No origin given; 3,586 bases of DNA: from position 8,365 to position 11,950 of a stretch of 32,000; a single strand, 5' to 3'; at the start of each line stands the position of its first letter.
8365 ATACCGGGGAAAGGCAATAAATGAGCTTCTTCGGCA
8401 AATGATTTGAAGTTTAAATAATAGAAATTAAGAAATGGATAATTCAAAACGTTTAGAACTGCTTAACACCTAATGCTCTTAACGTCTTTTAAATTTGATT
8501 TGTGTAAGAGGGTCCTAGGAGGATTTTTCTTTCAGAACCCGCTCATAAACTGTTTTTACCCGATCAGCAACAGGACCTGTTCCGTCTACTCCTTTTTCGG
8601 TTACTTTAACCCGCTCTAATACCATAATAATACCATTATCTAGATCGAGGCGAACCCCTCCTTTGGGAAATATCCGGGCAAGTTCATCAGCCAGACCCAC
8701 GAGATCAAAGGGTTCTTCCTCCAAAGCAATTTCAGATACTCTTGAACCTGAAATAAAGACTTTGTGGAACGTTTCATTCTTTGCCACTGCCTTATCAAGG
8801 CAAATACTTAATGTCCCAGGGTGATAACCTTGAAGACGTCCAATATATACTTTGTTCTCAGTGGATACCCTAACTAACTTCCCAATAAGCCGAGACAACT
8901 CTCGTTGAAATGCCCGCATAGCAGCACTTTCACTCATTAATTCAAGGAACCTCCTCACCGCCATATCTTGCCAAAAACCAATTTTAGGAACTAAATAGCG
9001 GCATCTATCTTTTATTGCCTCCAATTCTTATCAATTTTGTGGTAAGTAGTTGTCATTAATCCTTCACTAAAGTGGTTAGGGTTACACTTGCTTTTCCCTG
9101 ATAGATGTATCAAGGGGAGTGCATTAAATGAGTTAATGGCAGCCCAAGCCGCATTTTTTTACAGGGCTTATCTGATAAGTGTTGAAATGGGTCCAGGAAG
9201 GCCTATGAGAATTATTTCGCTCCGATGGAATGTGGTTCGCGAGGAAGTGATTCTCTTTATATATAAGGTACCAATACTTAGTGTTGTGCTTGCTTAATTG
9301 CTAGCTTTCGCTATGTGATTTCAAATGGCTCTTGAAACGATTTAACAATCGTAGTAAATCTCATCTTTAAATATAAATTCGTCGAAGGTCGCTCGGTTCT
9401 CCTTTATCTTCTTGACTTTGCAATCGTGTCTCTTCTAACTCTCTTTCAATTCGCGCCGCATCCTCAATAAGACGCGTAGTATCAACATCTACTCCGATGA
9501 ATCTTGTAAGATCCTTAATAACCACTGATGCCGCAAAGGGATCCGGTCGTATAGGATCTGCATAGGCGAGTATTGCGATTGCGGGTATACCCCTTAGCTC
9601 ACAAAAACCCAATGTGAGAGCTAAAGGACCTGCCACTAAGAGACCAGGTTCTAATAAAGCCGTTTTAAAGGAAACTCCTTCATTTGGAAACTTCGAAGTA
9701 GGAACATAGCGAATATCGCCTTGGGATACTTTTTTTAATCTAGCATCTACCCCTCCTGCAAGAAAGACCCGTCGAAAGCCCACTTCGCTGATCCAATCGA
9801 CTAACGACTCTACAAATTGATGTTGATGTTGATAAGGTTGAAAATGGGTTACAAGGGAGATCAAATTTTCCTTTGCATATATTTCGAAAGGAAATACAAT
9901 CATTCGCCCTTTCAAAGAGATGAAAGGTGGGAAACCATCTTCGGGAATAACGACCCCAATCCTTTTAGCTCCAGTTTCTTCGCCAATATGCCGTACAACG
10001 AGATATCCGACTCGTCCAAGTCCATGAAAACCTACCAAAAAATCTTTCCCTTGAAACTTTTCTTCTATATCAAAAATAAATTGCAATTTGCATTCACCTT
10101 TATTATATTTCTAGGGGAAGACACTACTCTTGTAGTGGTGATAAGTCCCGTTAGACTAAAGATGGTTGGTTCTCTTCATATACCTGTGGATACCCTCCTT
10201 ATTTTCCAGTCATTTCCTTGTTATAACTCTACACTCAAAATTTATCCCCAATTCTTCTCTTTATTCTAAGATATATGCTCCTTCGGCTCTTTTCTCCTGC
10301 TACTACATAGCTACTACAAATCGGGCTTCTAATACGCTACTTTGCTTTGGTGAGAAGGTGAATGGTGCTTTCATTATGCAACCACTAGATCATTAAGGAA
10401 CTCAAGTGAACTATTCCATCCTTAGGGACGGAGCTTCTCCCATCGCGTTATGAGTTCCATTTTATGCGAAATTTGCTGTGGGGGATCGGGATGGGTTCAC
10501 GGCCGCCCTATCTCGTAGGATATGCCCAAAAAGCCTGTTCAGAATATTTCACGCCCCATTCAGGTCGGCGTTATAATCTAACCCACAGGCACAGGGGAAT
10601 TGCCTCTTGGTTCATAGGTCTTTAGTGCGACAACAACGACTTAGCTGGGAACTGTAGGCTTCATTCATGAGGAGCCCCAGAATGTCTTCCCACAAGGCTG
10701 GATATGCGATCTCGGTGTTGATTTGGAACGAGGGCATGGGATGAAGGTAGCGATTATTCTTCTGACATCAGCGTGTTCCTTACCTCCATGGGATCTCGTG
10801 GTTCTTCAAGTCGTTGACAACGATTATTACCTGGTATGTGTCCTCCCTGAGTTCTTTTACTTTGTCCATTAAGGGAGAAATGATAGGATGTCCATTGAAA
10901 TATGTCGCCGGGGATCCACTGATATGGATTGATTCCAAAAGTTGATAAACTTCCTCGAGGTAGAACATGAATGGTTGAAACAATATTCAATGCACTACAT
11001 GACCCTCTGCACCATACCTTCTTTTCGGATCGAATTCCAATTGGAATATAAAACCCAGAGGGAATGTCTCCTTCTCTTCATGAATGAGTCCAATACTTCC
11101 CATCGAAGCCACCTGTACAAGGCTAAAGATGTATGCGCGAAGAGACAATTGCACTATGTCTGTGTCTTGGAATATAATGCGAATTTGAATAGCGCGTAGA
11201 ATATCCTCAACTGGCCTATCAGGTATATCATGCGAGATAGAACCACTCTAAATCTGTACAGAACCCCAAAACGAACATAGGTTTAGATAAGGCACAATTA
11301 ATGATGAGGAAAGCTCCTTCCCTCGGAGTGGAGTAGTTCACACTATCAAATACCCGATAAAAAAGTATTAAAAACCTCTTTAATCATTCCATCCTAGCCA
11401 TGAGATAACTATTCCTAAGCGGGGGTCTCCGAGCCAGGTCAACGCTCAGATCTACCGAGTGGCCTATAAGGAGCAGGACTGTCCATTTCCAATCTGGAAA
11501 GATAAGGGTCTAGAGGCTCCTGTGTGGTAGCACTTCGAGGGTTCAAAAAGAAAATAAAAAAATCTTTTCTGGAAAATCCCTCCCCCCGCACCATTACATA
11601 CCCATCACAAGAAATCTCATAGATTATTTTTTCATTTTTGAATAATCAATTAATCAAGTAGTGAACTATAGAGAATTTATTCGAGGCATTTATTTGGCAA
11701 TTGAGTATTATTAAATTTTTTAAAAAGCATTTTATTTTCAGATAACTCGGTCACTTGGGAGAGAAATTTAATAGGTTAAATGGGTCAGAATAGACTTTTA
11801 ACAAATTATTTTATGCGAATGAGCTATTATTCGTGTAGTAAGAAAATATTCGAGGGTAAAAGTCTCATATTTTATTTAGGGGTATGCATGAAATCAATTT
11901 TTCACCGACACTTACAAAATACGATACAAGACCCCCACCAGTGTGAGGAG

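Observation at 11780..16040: Pilin-less three-gene module: divergent TFB paralog + FlaI/PilB-like ATPase + FlaJ/PilC-like membrane protein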

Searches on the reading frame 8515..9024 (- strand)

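Call 55: search_protein_families(library=pfam, max_evalue=0.1, proteins=[window:8515-9024:-])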
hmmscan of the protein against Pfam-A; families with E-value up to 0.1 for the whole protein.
window:8515-9024:- (169 aa): 1 family
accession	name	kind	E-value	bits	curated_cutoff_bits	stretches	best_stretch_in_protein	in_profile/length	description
PF14894.11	Lsm_C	-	1e-13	51.3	27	1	120-167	15-62/63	Lsm C-terminal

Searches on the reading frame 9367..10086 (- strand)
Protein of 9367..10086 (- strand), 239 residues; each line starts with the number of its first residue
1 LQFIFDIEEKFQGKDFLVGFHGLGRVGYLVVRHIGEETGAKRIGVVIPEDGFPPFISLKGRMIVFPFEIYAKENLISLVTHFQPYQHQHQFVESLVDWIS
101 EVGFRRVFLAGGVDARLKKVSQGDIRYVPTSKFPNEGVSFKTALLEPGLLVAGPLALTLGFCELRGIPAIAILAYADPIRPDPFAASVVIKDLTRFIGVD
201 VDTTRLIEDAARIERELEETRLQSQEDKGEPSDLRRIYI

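Call 55: search_protein_families(library=pfam, max_evalue=0.1, proteins=[window:9367-10086:-])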
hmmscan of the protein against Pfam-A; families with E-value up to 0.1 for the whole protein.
window:9367-10086:- (239 aa): 1 family
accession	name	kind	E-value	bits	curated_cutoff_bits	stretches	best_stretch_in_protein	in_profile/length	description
PF09754.15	PAC2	-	9.7e-36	124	25.8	1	17-219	2-213/215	PAC2 family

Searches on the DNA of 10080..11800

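Call 34: search_rna_families(source=window, start=10080, end=11800, threshold=evalue, max_evalue=1)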
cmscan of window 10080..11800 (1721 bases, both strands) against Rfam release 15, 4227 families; matches with E-value up to 1: 0.
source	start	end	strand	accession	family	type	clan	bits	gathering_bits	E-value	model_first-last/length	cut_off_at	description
